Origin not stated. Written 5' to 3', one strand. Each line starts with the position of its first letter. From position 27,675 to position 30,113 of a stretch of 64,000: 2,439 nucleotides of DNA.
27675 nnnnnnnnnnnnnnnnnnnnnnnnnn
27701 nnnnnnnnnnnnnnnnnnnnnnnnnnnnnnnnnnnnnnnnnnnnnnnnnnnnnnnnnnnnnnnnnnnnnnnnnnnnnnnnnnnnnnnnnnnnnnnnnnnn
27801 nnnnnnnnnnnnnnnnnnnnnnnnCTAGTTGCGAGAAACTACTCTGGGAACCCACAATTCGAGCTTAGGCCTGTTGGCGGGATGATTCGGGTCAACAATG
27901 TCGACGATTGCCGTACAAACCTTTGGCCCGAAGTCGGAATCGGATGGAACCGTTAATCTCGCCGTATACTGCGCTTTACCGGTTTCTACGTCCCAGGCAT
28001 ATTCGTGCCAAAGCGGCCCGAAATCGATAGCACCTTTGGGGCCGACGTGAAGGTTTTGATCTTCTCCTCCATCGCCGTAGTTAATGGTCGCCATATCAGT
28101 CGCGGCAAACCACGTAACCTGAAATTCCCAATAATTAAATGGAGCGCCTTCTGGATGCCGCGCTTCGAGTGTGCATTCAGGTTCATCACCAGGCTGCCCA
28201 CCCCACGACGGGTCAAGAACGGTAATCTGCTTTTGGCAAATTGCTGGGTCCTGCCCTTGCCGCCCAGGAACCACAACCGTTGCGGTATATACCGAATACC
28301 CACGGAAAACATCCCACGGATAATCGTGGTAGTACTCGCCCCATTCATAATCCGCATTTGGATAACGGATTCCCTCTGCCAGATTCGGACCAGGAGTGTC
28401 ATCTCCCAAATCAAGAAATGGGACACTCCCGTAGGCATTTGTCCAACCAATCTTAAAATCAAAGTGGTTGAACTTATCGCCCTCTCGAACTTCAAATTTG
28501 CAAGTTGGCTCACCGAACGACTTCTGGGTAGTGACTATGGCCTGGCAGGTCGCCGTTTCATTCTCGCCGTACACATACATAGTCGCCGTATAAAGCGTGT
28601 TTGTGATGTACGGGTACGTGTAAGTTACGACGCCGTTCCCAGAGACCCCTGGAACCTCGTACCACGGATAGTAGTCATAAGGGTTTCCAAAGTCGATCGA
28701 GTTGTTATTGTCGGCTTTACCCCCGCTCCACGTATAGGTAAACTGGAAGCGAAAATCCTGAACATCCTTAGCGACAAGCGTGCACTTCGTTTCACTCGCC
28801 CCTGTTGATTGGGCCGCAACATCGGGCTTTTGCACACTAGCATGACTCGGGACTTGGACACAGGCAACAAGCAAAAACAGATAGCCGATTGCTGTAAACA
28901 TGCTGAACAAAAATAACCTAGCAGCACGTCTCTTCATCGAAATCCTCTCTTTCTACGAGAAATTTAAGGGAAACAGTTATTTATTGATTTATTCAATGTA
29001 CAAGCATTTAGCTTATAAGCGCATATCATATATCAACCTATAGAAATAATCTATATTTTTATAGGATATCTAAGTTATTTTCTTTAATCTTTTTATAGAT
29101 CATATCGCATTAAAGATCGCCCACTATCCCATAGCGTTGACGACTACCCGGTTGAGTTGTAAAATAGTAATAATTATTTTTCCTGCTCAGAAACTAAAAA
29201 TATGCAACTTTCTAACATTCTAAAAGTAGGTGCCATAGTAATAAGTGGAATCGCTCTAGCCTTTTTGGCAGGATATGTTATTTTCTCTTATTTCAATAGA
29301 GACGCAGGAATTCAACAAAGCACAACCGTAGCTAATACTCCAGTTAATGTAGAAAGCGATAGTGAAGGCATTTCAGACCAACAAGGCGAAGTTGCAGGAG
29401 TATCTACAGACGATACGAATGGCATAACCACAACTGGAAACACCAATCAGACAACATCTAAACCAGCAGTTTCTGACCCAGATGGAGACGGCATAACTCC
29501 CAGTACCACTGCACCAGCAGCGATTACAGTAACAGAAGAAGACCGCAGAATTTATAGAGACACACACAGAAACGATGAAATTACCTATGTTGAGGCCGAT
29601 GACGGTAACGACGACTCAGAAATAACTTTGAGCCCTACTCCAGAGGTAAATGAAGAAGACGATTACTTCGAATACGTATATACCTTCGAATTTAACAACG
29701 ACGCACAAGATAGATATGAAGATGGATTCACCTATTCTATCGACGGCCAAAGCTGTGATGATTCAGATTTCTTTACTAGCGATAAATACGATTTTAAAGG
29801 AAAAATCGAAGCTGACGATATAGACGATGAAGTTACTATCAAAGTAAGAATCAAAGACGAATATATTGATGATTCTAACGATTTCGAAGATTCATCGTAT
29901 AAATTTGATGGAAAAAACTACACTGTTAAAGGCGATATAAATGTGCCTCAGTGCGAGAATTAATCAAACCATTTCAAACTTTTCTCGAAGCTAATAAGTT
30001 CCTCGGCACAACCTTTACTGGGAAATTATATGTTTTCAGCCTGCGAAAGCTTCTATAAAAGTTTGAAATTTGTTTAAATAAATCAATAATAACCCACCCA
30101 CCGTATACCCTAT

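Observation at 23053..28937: Paralogous family of four secreted PKD-like proteins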

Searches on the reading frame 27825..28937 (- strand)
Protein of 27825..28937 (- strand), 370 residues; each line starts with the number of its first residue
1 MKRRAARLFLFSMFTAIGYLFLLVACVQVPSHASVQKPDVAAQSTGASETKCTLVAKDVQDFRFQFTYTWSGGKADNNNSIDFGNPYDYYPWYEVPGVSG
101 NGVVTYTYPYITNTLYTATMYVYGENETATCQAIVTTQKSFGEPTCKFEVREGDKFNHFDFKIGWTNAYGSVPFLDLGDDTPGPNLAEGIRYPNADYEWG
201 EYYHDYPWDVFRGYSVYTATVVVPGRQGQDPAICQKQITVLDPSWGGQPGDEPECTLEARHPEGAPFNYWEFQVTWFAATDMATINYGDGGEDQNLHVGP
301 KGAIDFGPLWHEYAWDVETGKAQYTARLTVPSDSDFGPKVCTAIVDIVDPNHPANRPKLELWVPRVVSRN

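Call 4: search_protein_families(library=pfam, proteins=[window:27825-28937:-], max_evalue=1)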
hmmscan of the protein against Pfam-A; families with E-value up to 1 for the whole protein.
window:27825-28937:- (370 aa): 0 families

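Call 6: search_protein_families(library=ncbifam, proteins=[window:27825-28937:-], max_evalue=1)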
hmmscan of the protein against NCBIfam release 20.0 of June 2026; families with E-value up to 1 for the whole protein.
window:27825-28937:- (370 aa): 1 family
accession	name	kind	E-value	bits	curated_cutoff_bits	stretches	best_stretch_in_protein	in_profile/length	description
NF011869.1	PRK15341.1-2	equivalog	0.17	11.9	305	1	19-48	9-35/147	type III secretion system invasion lipoprotein InvH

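Call 21: predict_structure(protein=window:27825-28937:-)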
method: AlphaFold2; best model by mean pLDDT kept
length: 370 residues; sequences in the alignment: 1
mean_pLDDT: 37.8   pTM: 0.24
mean pLDDT of the five models: 37.8, 36.3, 30.1, 29.5, 28.9
residues with pLDDT >= 90: 0; 70-90: 16; 50-70: 11; < 50: 343
segments of 3 or more residues with pLDDT < 50: 28-370
pLDDT, mean of each block of 10 residues (from residue 1): 66 82 58 36 36 37 37 36 36 36 37 37 40 32 36 39 34 27 25 24 28 31 32 35 34 41 38 37 39 35 35 38 40 37 38 35 30
secondary structure, 60 per line:
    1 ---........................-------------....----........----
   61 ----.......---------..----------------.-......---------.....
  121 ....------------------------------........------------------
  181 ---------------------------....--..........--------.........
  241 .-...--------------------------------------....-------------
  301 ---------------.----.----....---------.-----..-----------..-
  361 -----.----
elements in order: H4-27 E41-44 E49-56 E65-71 E101-106 E116-124 E155-162 E208-211 E214-223 E232-241 E284-287 E326-329

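Call 109: search_protein_families(library=phrogs, proteins=[window:27825-28937:-], max_evalue=0.01)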
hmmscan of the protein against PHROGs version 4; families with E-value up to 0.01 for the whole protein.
window:27825-28937:- (370 aa): 0 families

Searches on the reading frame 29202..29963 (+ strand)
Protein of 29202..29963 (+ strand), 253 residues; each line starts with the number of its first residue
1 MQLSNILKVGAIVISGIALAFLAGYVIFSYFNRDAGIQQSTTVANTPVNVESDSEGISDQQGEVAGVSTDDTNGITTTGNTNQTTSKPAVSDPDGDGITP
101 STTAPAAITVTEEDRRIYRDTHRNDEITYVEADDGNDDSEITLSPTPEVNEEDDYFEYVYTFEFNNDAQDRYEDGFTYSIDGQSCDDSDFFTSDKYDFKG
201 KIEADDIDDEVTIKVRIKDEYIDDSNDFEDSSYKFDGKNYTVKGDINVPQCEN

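Call 4: search_protein_families(library=pfam, proteins=[window:29202-29963:+], max_evalue=1)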
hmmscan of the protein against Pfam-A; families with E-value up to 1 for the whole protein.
window:29202-29963:+ (253 aa): 0 families

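Call 6: search_protein_families(library=ncbifam, proteins=[window:29202-29963:+], max_evalue=1)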
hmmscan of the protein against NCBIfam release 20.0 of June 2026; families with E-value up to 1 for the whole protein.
window:29202-29963:+ (253 aa): 0 families

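Call 65: find_related_loci(query=A6, collection=metagenome_contigs, flank=10000)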
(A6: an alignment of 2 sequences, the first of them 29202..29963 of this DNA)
Query A6 (253 aa) in metagenome_contigs; peptide patterns used: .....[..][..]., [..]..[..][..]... (x = any residue, [..] = any of these).
477 stretches matched a pattern, but none encodes a relative of the query by tblastn (E <= 1e-3).

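Call 109: search_protein_families(library=phrogs, proteins=[window:29202-29963:+], max_evalue=0.01)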
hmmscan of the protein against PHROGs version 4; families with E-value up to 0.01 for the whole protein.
window:29202-29963:+ (253 aa): 0 families
